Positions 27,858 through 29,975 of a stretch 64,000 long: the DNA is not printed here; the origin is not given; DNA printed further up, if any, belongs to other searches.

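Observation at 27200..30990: Second foreign island: D12 methyltransferase, 605-aa AlwI/N.BstNBI/PleI-like endonuclease and beta-class methyltransferase as one translationally coupled operon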

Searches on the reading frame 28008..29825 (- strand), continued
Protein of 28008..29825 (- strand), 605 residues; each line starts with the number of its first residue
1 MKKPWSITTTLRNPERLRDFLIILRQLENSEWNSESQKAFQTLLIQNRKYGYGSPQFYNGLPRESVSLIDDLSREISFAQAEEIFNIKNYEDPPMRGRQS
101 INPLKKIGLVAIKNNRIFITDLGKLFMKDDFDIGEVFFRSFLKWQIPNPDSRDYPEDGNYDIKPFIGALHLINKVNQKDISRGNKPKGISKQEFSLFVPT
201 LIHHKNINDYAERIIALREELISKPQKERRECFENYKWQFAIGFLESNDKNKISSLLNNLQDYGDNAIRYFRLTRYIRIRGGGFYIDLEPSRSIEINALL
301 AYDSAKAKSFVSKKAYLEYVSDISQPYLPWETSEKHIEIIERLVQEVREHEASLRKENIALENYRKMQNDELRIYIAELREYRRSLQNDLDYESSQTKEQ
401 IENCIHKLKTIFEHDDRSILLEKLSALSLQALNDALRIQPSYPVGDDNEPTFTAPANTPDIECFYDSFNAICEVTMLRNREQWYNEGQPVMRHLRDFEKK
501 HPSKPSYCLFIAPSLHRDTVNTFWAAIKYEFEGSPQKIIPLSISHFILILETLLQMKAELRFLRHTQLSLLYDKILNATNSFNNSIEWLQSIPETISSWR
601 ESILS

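Call 24: find_encoding_contigs(protein=P0001, flank=8000, max_places=6)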
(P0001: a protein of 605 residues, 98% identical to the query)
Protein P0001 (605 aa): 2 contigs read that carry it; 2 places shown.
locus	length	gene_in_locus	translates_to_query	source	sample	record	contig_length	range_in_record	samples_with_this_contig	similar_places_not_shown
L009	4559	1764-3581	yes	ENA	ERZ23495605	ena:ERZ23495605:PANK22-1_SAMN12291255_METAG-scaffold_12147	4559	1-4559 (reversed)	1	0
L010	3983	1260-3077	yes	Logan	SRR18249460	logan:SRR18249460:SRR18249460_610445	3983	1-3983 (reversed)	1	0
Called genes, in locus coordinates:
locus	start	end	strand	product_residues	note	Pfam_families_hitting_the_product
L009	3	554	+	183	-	?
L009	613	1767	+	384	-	PF02086:MethyltransfD12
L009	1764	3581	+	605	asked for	PF09491:RE_AlwI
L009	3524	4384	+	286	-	PF01555:N6_N4_Mtase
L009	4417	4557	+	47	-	?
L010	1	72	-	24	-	?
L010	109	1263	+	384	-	PF02086:MethyltransfD12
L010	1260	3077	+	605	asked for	PF09491:RE_AlwI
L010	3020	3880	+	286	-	PF01555:N6_N4_Mtase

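Call 26: find_encoding_contigs(protein=P0002, flank=10000, max_places=4)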
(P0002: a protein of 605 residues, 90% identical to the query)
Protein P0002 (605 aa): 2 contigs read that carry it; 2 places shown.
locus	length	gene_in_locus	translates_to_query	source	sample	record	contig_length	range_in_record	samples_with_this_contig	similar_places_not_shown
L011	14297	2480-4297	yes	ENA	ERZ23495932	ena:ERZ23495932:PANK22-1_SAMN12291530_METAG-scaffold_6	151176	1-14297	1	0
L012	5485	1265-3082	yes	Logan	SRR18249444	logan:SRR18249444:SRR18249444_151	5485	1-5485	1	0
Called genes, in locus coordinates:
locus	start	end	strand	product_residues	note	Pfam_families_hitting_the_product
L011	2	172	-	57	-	?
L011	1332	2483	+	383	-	PF02086:MethyltransfD12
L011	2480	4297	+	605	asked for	PF09491:RE_AlwI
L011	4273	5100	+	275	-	PF01555:N6_N4_Mtase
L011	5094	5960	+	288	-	PF00535:Glycos_transf_2, PF10111:Glyco_tranf_2_2, PF13641:Glyco_tranf_2_3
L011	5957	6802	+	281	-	-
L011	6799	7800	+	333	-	PF20903:SPL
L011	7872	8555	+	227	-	PF00990:GGDEF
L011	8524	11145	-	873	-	PF03710:GlnE, PF08335:GlnD_UR_UTase, PF10335:DUF294_C (faint), PF03710:GlnE, PF08335:GlnD_UR_UTase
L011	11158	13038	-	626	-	PF13667:ThiC-associated, PF01964:ThiC_Rad_SAM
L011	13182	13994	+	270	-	PF00753:Lactamase_B, PF16123:HAGH_C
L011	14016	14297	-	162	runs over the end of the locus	PF13577:SnoaL_4 (weak), PF00866:Ring_hydroxyl_B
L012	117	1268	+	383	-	PF02086:MethyltransfD12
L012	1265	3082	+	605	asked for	PF09491:RE_AlwI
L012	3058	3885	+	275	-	PF01555:N6_N4_Mtase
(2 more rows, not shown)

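Call 27: find_encoding_contigs(protein=P0003, flank=10000, max_places=4)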
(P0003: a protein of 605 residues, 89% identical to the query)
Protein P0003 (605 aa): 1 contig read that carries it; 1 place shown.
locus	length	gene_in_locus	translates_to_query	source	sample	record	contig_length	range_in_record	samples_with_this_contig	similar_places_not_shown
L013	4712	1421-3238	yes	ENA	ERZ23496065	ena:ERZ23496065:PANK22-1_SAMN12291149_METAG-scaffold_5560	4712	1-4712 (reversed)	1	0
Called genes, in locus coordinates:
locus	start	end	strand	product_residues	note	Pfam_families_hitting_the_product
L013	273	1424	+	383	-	PF02086:MethyltransfD12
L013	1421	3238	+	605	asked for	PF09491:RE_AlwI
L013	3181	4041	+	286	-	PF01555:N6_N4_Mtase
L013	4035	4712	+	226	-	?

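Call 52: search_protein_families(library=pfam, proteins=[L006:5010-5972:+, L006:7855-9951:-, L005:4435-4926:+, L005:4905-5840:+, L005:7740-8231:+, L005:8210-9277:+, L005:9290-10081:-, L005:7151-7705:-], max_evalue=0.001)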
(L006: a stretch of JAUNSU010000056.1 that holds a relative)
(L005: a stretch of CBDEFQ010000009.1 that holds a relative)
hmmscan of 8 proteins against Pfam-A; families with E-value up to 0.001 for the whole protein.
L006:5010-5972:+ (320 aa): 1 family
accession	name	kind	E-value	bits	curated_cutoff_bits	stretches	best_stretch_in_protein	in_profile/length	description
PF02086.21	MethyltransfD12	-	3.7e-35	122.3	22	1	25-275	1-232/253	D12 class N6 adenine-specific DNA methyltransferase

L006:7855-9951:- (698 aa): 7 families
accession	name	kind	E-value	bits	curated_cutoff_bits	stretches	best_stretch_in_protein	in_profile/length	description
PF00009.33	GTP_EFTU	-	9.9e-63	211.6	26.5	1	10-288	1-188/188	Elongation factor Tu GTP binding domain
PF14492.12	EFG_III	-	1.4e-27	96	27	1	411-484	1-74/75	Elongation Factor G, domain III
PF00679.30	EFG_C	-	4.3e-26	91.2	27.9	1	608-693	1-87/89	Elongation factor G C-terminus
PF22042.2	EF-G_D2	-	1.9e-15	57.1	27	1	317-399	1-83/84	Elongation factor G domain 2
PF03144.31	GTP_EFTU_D2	-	7.8e-13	49.1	30.3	1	334-398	4-73/73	Elongation factor Tu domain 2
PF03764.24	EFG_IV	-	3.1e-11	43.5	24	1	486-605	1-120/121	Elongation factor G, domain IV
PF16658.11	RF3_C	-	5.1e-05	23.5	40.1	1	450-498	45-93/132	Class II release factor RF3, C-terminal domain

L005:4435-4926:+ (163 aa): 3 families
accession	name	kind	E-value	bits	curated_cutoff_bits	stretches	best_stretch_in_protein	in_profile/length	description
PF01527.26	HTH_Tnp_1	-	1e-09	38.9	24.1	1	3-50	6-51/75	Transposase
PF13518.12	HTH_28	-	6.7e-05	23.3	25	0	9-49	2-40/52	Helix-turn-helix domain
PF13384.12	HTH_23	-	0.00035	20.8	24.6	0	17-49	13-45/50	Homeodomain-like domain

L005:4905-5840:+ (311 aa): 3 families
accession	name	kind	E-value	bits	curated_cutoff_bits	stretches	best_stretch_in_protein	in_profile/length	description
PF00665.32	rve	-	2.4e-15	57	32.6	1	145-243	3-100/102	Integrase core domain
PF13565.12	HTH_32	-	6e-09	36.8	33.7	1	43-118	5-73/73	Homeodomain-like domain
PF13683.12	rve_3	-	9.3e-09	35.4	26.5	1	234-287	2-54/67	Integrase core domain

L005:7740-8231:+ (163 aa): 3 families
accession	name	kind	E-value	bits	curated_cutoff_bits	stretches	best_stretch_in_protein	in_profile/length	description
PF01527.26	HTH_Tnp_1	-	1e-09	38.9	24.1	1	3-50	6-51/75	Transposase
PF13518.12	HTH_28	-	6.7e-05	23.3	25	0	9-49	2-40/52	Helix-turn-helix domain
PF13384.12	HTH_23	-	0.00035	20.8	24.6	0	17-49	13-45/50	Homeodomain-like domain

L005:8210-9277:+ (355 aa): 3 families
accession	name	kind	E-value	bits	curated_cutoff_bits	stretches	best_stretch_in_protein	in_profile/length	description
PF13683.12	rve_3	-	9.2e-17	61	26.5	1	234-300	2-67/67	Integrase core domain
PF00665.32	rve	-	3.8e-15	56.4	32.6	1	145-243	3-100/102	Integrase core domain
PF13565.12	HTH_32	-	4e-09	37.3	33.7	1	43-118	5-73/73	Homeodomain-like domain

L005:9290-10081:- (263 aa): 1 family
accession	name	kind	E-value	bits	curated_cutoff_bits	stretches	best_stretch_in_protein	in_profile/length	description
PF00872.24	Transposase_mut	-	1.5e-34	119.9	21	1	29-259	18-238/379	Transposase, Mutator family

L005:7151-7705:- (184 aa): 1 family
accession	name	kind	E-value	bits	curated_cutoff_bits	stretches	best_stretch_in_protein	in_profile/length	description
PF00872.24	Transposase_mut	-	7.9e-28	97.8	21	1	9-124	236-351/379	Transposase, Mutator family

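Call 58: search_dna_similar(query=window:28011-29825:-, collection=plasmids, mode=protein, max_rows=15)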
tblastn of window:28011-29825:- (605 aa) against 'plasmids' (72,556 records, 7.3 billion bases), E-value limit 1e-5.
Records with a match: 23; places in all: 23; records where one place covers at least 80% of the query: 8.
Best place of each record, by identity: <60% 23.
By first word of the organism name: Acinetobacter 6; Helicobacter 4; Macrococcoides 3; Geobacillus 2; Enterococcus 2; Leuconostoc 2; Lactococcus 1; uncultured 1; Priestia 1; Staphylococcus 1.
By predicted mobility (MOB-suite, as given by PLSDB): non-mobilizable 11; mobilizable 7; conjugative 5.
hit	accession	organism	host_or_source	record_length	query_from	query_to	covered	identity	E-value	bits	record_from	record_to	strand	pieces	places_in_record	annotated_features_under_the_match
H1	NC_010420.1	Geobacillus stearothermophilus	geothermal site near the Baltic Sea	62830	2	596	98%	24.0%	4e-16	90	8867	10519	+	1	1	AlwI family type II restriction endonuclease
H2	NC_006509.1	Geobacillus kaustophilus HTA426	isolated from the deepest Ocean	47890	2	596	98%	23.8%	1e-15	89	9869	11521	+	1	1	AlwI family type II restriction endonuclease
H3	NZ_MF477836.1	Macrococcoides canis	dog,ear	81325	1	515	85%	24.0%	5e-7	61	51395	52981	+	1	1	AlwI family type II restriction endonuclease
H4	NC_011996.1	Macrococcoides caseolyticum JCSC5402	-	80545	1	515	85%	23.9%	5e-6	58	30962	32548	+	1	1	hypothetical protein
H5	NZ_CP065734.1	Lactococcus lactis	-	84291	2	547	90%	22.4%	9e-11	73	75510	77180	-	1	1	AlwI family type II restriction endonuclease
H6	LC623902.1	uncultured bacterium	-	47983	3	564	93%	21.6%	1e-11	76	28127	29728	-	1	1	AlwI family type II restriction endonuclease | hypothetical protein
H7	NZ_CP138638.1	Enterococcus faecalis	animal,Pig rectum feces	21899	2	547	90%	22.2%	4e-11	74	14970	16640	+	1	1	AlwI family type II restriction endonuclease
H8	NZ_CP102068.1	Enterococcus faecalis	Pig,single cell,Rectal swab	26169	2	547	90%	22.2%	4e-11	74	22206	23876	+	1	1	AlwI family type II restriction endonuclease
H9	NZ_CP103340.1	Acinetobacter baumannii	Homo sapiens,metagenomic assembly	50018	97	553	76%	25.4%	8e-12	76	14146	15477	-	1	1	AlwI family type II restriction endonuclease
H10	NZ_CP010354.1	Acinetobacter johnsonii XBB1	Hospital sewage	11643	97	553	76%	23.5%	6e-10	70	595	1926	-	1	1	AlwI family type II restriction endonuclease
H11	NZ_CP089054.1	Acinetobacter ursingii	Homo sapiens,Genome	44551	97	555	76%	23.3%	3e-13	81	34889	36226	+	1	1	AlwI family type II restriction endonuclease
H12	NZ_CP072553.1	Acinetobacter lwoffii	chickens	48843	97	555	76%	23.3%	3e-13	81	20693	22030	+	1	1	AlwI family type II restriction endonuclease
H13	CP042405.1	Leuconostoc mesenteroides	cell culture,kimchi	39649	89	555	77%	22.4%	3e-11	74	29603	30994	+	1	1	AlwI family type II restriction endonuclease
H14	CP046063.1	Leuconostoc mesenteroides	cell culture,kimchi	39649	89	555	77%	22.4%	3e-11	74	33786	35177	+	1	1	AlwI family type II restriction endonuclease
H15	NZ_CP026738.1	Priestia megaterium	Sporobolus anglicus,cell ...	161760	142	551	68%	23.9%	9e-9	66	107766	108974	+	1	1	AlwI family type II restriction endonuclease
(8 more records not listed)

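Call 59: search_dna_similar(query=window:28011-29825:-, collection=phages, mode=protein, max_rows=10)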
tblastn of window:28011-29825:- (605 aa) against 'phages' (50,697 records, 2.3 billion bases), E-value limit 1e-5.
Records with a match: 1; places in all: 1; records where one place covers at least 80% of the query: 0.
Best place of each record, by identity: <60% 1.
By first word of the organism name: Erysipelothrix 1.
By host as written in the record: Erysipelothrix rhusiopathiae ZJ 1.
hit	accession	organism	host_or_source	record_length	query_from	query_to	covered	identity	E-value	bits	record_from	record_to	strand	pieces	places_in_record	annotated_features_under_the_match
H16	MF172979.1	Erysipelothrix phage phi1605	Erysipelothrix rhusiopathiae ZJ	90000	442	554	19%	33.1%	2e-9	67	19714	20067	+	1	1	resIIs: type IIs restriction endonuclease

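Call 60: get_annotated_region(hit=H12, flank=4000)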
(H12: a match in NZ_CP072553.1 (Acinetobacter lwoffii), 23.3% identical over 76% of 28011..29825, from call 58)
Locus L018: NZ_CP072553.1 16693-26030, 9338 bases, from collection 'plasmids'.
description: Acinetobacter lwoffii strain H7 plasmid pH7-48, complete sequence
organism: Acinetobacter lwoffii (NCBI taxid 28090)
taxonomy: Bacteria; Pseudomonadota; Gammaproteobacteria; Moraxellales; Moraxellaceae; Acinetobacter; Acinetobacter lwoffii
host: -; source: chickens; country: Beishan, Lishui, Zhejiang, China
typing (MOB-suite, as given by PLSDB): conjugative; replicon rep_cluster_1193; relaxase MOBQ; mating-pair formation MPF_T
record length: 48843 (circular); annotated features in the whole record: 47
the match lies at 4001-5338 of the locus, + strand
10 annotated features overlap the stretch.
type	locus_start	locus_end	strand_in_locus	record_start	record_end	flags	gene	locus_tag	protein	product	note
CDS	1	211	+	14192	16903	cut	-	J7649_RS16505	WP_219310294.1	type IV secretion system protein VirB4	-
CDS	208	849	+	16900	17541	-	-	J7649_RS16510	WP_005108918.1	type IV secretion system protein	-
CDS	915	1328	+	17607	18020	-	-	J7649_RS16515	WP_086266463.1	hypothetical protein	-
CDS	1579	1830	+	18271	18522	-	-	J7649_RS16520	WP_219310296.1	helix-turn-helix transcriptional regulator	-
CDS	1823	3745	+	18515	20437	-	-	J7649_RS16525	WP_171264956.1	Dam family site-specific DNA-(adenine-N6)-methyltransferase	GO:0006306 - DNA methylation [Evidence IEA]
CDS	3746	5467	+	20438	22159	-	-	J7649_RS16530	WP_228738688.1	AlwI family type II restriction endonuclease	-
CDS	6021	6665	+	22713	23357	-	-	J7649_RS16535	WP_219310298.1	recombinase family protein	GO:0006310 - DNA recombination [Evidence IEA]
CDS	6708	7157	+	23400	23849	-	-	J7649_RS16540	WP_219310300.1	hypothetical protein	-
CDS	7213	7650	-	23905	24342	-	-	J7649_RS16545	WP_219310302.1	hypothetical protein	-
CDS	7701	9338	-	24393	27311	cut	-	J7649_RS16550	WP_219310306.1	AAA family ATPase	-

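Call 61: get_annotated_region(hit=H1, flank=4000)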
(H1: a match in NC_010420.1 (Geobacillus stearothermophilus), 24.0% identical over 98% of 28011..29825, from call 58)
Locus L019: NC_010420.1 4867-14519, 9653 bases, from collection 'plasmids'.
description: Geobacillus stearothermophilus plasmid pGS18, complete sequence
organism: Geobacillus stearothermophilus (NCBI taxid 1422)
taxonomy: Bacteria; Bacillota; Bacilli; Bacillales; Bacillaceae; Geobacillus; Geobacillus stearothermophilus
host: -; source: geothermal site near the Baltic Sea; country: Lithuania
typing (MOB-suite, as given by PLSDB): conjugative; replicon rep_cluster_349; relaxase MOBQ; mating-pair formation MPF_T
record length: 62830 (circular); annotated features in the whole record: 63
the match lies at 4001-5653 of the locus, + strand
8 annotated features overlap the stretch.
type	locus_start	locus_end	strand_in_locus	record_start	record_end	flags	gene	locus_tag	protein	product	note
CDS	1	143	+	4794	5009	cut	-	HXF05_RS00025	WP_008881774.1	DUF3006 domain-containing protein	-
CDS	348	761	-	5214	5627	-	-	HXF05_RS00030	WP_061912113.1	hypothetical protein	-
CDS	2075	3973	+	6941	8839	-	-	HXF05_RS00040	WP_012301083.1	Dam family site-specific DNA-(adenine-N6)-methyltransferase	GO:0006306 - DNA methylation [Evidence IEA]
CDS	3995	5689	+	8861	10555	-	-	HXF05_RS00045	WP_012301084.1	AlwI family type II restriction endonuclease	-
CDS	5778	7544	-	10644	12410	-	-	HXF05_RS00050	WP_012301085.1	ImmA/IrrE family metallo-endopeptidase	-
CDS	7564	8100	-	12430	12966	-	-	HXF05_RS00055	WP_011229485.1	hypothetical protein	-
CDS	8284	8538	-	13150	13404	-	-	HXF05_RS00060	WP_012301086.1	hypothetical protein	-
CDS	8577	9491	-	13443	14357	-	-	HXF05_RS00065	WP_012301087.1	tyrosine-type recombinase/integrase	GO:0015074 - DNA integration [Evidence IEA]; GO:0006310 - DNA recombination [Evidence IEA]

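Call 64: search_protein_families(library=pfam, proteins=[L018:1823-3742:+, L019:2075-3970:+, L018:3746-5464:+, L019:3995-5686:+], max_evalue=0.001)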
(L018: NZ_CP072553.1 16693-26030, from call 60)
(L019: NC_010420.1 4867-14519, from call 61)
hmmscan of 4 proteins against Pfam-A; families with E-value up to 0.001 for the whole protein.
L018:1823-3742:+ (640 aa): 2 families
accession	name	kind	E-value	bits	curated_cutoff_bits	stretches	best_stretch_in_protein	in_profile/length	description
PF02086.21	MethyltransfD12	-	3.9e-85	286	22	2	26-266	1-253/253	D12 class N6 adenine-specific DNA methyltransferase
PF03602.21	Cons_hypoth95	-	0.00046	20.4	24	0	178-201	99-125/182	Conserved hypothetical protein 95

L019:2075-3970:+ (632 aa): 2 families
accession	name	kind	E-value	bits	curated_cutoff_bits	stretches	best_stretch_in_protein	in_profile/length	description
PF02086.21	MethyltransfD12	-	5.7e-83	279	22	2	21-261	1-253/253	D12 class N6 adenine-specific DNA methyltransferase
PF03602.21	Cons_hypoth95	-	6.9e-09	36.1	24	0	155-198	82-127/182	Conserved hypothetical protein 95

L018:3746-5464:+ (573 aa): 1 family
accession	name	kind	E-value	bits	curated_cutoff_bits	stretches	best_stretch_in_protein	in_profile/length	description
PF09491.16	RE_AlwI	-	7.9e-108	361.7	23.1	1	95-524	2-440/441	AlwI restriction endonuclease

L019:3995-5686:+ (564 aa): 1 family
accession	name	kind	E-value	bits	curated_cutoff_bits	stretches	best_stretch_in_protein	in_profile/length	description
PF09491.16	RE_AlwI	-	3.1e-190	633.3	23.1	1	79-511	1-441/441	AlwI restriction endonuclease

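Call 65: predict_structure(alignment_id=A3)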
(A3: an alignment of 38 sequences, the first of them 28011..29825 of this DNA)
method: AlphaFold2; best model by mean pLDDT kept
length: 605 residues; sequences in the alignment: 38
mean_pLDDT: 88.2   pTM: 0.81
mean pLDDT of the five models: 88.2, 85.9, 85.7, 84.2, 81.7
residues with pLDDT >= 90: 354; 70-90: 212; 50-70: 32; < 50: 7
segments of 3 or more residues with pLDDT < 50: 91-97
pLDDT, mean of each block of 10 residues (from residue 1): 56 77 94 89 88 73 89 92 83 47 85 92 91 88 88 79 94 97 91 92 95 95 87 94 94 91 83 86 80 94 93 91 90 95 94 92 93 93 86 82 94 87 92 78 73 81 92 93 87 92 94 94 93 90 96 91 88 95 93 96 90
secondary structure, 60 per line:
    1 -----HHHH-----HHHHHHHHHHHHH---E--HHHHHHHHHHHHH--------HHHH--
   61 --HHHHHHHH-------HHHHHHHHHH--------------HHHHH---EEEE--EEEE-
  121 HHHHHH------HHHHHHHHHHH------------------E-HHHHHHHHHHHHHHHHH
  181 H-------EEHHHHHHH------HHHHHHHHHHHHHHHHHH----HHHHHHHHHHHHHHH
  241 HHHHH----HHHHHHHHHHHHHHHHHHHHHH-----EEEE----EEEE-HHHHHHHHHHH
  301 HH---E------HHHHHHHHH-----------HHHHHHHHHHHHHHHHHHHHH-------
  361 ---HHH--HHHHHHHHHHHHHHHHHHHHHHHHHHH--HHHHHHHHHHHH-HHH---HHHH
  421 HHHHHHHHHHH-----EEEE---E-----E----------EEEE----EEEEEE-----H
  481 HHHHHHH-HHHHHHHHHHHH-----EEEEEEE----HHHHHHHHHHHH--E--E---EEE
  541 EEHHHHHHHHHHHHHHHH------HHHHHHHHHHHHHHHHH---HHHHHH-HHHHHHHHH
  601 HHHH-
elements in order: H6-9 H15-27 H34-46 H55-58 H63-70 H78-87 H102-106 E110-113 E116-119 H121-126 H133-143 H164-181 H191-197 H204-221 H226-245 H250-271 E277-280 E285-288 H290-302 H313-321 H333-353 H369-395 H398-409 H417-431 E437-440 E461-464 E469-474 H480-487 H489-500 E506-512 H517-528 E538-542 H543-558 H565-581 H585-590 H592-604
